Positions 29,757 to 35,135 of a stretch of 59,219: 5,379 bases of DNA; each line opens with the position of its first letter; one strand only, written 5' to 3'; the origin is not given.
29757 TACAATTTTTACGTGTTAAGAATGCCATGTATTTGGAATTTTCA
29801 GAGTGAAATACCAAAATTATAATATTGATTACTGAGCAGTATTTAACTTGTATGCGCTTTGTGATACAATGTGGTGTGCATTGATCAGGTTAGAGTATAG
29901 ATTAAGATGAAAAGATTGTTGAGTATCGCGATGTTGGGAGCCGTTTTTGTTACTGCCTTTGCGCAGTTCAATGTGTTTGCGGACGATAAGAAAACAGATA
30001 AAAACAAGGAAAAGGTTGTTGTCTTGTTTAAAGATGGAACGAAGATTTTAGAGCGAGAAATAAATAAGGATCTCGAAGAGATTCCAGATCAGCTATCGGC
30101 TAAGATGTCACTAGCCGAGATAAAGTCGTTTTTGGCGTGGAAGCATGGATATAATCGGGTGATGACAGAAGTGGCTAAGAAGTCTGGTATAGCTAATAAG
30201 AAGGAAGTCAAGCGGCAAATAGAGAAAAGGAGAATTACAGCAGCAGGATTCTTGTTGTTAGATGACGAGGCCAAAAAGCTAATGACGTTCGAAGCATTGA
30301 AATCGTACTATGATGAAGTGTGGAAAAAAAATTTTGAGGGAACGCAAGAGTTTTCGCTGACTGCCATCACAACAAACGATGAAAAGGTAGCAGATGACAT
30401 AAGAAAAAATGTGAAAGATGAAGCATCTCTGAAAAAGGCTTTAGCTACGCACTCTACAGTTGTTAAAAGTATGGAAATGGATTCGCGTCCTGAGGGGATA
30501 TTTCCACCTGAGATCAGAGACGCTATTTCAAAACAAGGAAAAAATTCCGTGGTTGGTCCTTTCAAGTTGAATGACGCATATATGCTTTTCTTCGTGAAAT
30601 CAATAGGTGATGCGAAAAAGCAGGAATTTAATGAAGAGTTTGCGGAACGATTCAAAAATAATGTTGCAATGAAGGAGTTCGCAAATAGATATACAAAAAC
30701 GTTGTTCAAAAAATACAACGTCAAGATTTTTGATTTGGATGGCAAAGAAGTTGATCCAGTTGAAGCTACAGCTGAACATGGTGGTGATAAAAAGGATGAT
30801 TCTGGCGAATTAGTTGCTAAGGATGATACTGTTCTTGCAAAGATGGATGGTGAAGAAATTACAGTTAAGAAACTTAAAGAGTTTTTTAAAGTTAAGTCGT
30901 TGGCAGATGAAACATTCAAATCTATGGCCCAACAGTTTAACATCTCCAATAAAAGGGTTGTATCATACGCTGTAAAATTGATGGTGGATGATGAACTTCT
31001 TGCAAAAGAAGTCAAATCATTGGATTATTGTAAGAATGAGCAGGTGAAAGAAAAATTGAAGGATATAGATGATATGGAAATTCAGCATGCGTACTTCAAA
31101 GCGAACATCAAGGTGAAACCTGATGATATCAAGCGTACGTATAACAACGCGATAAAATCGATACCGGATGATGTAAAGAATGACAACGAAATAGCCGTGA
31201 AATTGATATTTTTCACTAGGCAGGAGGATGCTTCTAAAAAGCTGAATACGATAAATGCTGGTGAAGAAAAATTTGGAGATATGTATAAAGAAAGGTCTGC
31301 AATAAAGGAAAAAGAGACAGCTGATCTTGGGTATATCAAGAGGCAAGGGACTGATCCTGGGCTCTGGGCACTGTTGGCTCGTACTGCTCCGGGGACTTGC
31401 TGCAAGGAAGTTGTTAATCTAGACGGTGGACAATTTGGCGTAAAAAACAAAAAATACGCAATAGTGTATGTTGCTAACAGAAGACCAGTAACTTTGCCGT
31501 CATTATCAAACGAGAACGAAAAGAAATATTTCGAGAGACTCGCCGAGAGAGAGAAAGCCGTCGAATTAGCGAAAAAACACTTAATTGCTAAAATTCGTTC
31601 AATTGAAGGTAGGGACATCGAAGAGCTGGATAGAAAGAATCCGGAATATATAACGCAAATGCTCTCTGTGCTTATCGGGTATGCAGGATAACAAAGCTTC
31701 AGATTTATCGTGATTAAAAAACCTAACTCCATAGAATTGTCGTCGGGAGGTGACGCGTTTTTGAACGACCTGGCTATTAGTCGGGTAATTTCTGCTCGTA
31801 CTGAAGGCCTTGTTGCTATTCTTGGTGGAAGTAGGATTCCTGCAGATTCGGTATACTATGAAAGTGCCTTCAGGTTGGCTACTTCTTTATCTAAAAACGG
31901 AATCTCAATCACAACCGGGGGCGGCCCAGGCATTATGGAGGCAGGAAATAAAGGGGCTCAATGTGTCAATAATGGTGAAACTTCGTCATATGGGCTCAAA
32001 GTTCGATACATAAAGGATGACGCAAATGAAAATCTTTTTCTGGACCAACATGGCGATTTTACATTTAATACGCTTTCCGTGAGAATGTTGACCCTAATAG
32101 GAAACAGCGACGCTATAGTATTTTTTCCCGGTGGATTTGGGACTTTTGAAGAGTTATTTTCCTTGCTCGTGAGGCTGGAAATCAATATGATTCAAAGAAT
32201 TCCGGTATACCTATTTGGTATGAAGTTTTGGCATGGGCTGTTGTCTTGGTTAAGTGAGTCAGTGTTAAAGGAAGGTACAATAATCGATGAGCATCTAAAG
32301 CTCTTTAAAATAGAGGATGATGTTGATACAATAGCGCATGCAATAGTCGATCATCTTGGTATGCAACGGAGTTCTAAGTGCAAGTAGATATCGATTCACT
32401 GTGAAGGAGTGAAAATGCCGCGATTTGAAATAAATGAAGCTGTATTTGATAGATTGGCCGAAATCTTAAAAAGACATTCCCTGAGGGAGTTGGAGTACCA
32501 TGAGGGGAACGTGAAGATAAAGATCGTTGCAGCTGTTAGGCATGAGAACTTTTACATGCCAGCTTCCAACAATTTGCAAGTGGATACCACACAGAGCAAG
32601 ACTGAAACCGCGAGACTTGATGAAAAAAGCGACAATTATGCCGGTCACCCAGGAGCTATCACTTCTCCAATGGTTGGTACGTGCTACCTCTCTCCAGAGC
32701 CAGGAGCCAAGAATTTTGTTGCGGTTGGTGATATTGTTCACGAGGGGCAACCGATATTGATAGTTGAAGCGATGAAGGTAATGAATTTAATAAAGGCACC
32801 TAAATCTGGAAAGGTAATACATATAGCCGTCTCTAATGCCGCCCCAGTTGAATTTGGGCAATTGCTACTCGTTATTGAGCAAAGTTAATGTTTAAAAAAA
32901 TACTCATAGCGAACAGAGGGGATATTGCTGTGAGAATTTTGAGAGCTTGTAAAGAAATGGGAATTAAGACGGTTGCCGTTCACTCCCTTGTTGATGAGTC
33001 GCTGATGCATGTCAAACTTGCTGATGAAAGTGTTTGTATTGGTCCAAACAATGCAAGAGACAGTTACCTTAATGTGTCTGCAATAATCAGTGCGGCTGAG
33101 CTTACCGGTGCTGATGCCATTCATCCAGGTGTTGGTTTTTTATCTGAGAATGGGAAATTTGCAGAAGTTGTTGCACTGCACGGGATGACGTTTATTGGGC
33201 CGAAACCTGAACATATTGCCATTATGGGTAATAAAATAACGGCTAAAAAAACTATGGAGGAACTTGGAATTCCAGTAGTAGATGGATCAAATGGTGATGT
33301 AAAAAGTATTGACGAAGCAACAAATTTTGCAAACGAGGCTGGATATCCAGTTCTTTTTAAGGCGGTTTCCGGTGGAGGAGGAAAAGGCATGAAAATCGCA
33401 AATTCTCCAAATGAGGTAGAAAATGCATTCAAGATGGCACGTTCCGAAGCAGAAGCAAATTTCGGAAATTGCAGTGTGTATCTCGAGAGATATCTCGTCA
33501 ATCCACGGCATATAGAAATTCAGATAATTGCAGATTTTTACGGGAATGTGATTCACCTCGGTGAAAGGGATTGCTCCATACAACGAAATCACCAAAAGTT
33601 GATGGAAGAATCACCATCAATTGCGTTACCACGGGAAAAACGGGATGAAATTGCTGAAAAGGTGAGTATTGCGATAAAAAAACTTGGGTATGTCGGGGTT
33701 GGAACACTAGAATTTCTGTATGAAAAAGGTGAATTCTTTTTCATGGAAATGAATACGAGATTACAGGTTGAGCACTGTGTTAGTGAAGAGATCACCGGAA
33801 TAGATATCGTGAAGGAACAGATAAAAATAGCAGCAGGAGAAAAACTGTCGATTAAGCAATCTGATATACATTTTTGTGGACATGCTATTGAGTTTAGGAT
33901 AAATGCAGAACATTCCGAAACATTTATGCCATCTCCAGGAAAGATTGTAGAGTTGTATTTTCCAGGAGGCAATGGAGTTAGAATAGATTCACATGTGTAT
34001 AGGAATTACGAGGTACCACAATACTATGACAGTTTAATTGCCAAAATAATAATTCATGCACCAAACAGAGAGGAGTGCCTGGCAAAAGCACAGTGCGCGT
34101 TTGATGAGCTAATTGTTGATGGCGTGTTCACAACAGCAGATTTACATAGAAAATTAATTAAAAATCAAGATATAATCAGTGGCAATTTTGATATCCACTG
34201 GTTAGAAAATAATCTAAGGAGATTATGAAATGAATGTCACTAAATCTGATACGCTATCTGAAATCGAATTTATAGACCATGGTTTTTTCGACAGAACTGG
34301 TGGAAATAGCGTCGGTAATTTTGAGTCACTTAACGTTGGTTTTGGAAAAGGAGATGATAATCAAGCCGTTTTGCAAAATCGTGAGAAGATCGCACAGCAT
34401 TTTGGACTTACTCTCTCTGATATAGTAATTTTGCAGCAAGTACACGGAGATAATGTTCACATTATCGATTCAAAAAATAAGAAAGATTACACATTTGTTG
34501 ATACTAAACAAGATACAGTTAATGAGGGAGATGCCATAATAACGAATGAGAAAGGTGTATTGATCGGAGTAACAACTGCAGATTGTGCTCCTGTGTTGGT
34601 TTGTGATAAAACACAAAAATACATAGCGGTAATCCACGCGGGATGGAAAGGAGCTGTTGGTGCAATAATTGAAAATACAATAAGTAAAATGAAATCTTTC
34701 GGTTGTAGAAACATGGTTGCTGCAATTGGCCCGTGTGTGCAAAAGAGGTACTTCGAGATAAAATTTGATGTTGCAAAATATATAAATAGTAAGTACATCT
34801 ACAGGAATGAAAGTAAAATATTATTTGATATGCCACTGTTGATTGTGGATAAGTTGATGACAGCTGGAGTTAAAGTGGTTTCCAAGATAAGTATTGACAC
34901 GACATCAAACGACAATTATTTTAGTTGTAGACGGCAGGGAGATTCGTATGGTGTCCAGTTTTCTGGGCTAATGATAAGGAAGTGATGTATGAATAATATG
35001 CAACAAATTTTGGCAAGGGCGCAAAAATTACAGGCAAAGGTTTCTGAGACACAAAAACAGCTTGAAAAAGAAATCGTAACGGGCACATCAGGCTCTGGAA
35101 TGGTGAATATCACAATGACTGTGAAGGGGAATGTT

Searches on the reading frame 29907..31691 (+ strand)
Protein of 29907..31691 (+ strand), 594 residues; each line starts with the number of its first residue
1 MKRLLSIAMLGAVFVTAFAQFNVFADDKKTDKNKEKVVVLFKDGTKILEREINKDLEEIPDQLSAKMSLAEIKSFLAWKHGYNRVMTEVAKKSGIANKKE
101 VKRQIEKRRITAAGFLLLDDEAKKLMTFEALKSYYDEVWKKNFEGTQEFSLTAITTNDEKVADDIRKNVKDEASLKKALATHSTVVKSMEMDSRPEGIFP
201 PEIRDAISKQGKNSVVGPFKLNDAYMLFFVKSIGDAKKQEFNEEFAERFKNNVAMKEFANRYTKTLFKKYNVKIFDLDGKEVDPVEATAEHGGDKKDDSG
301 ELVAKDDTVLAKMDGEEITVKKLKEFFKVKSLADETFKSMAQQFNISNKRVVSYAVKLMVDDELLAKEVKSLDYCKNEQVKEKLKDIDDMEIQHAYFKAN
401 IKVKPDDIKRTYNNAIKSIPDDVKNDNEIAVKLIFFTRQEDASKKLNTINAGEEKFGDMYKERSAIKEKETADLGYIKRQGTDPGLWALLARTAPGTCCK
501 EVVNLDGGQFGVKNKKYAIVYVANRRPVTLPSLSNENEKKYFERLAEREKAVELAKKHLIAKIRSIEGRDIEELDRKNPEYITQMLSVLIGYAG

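Call 30: search_protein_families(library=pfam, proteins=[window:29907-31691:+])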
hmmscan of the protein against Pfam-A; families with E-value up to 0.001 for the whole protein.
window:29907-31691:+ (594 aa): 1 family
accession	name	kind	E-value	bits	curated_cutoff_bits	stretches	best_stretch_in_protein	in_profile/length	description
PF13145.12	Rotamase_2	-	3e-09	38.2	27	1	129-243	4-118/121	PPIC-type PPIASE domain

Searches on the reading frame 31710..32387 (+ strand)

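Call 30: search_protein_families(library=pfam, proteins=[window:31710-32387:+])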
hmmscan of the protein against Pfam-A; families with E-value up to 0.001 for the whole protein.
window:31710-32387:+ (225 aa): 2 families
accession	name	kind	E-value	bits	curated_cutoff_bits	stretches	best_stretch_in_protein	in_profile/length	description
PF03641.19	Lysine_decarbox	-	8.5e-21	74.9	27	1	76-211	1-130/131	Possible lysine decarboxylase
PF18306.6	LDcluster4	-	7.7e-09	35.8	26.3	1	35-150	4-111/151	SLOG cluster4 family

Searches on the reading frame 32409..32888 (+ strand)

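Call 81: search_protein_families(library=pfam, proteins=[window:32409-32888:+])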
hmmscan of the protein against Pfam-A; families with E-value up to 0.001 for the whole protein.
window:32409-32888:+ (159 aa): 3 families
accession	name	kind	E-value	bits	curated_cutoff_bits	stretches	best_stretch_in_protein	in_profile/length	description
PF00364.28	Biotin_lipoyl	-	7.5e-20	71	22.1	1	84-156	3-73/73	Biotin-requiring enzyme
PF13375.12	RnfC_N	-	0.00039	20.9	25.6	1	100-144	42-85/101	RnfC Barrel sandwich hybrid domain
PF13533.13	Biotin_lipoyl_2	-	0.00052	20.2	29.8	0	104-119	16-31/32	Biotin-lipoyl like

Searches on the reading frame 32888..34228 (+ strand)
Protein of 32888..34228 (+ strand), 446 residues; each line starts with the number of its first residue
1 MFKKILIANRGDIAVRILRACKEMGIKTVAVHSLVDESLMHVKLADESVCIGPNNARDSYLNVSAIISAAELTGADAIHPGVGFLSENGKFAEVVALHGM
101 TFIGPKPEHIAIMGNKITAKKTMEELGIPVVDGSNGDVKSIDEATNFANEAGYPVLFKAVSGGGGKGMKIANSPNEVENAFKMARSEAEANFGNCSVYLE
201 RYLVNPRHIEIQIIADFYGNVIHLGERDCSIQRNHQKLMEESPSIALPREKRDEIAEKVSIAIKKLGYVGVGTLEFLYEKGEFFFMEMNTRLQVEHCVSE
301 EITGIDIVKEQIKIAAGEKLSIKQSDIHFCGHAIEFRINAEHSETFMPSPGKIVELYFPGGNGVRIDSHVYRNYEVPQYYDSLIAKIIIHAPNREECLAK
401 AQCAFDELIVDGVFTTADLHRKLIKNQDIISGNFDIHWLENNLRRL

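Call 30: search_protein_families(library=pfam, proteins=[window:32888-34228:+])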
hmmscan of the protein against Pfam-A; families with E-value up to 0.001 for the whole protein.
window:32888-34228:+ (446 aa): 6 families
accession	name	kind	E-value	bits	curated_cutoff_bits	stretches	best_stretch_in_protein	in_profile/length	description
PF02786.22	CPSase_L_D2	-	3.1e-73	246.2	19.8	1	116-322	2-210/211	Carbamoyl-phosphate synthase L chain, ATP binding domain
PF00289.28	Biotin_carb_N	-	3.8e-44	150.1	25.5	1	1-110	1-110/110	Biotin carboxylase, N-terminal domain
PF02785.25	Biotin_carb_C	-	2.8e-34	117.9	32.4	1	335-440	1-107/108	Biotin carboxylase C-terminal domain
PF02222.28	ATP-grasp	-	1.2e-10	41.8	27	1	124-291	4-162/179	ATP-grasp domain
PF07478.18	Dala_Dala_lig_C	-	9.6e-08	32.2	24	1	126-290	5-174/204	D-ala D-ala ligase C-terminus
PF02655.19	ATP-grasp_3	-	0.0009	19.8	23.2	0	116-293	4-158/160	ATP-grasp domain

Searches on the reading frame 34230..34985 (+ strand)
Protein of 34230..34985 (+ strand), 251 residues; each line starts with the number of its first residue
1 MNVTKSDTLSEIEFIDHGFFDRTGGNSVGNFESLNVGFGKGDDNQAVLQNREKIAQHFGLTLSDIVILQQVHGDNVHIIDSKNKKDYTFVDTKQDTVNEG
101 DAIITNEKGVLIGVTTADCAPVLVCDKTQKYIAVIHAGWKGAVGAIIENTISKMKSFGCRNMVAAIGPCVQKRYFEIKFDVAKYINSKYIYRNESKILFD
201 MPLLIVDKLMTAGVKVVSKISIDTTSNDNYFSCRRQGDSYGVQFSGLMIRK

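Call 81: search_protein_families(library=pfam, proteins=[window:34230-34985:+])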
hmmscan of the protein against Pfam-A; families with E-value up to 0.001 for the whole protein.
window:34230-34985:+ (251 aa): 1 family
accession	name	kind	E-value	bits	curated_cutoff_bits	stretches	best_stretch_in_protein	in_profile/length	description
PF02578.20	Cu-oxidase_4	-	6e-62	209.6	22.9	1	21-247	2-237/238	Multi-copper polyphenol oxidoreductase laccase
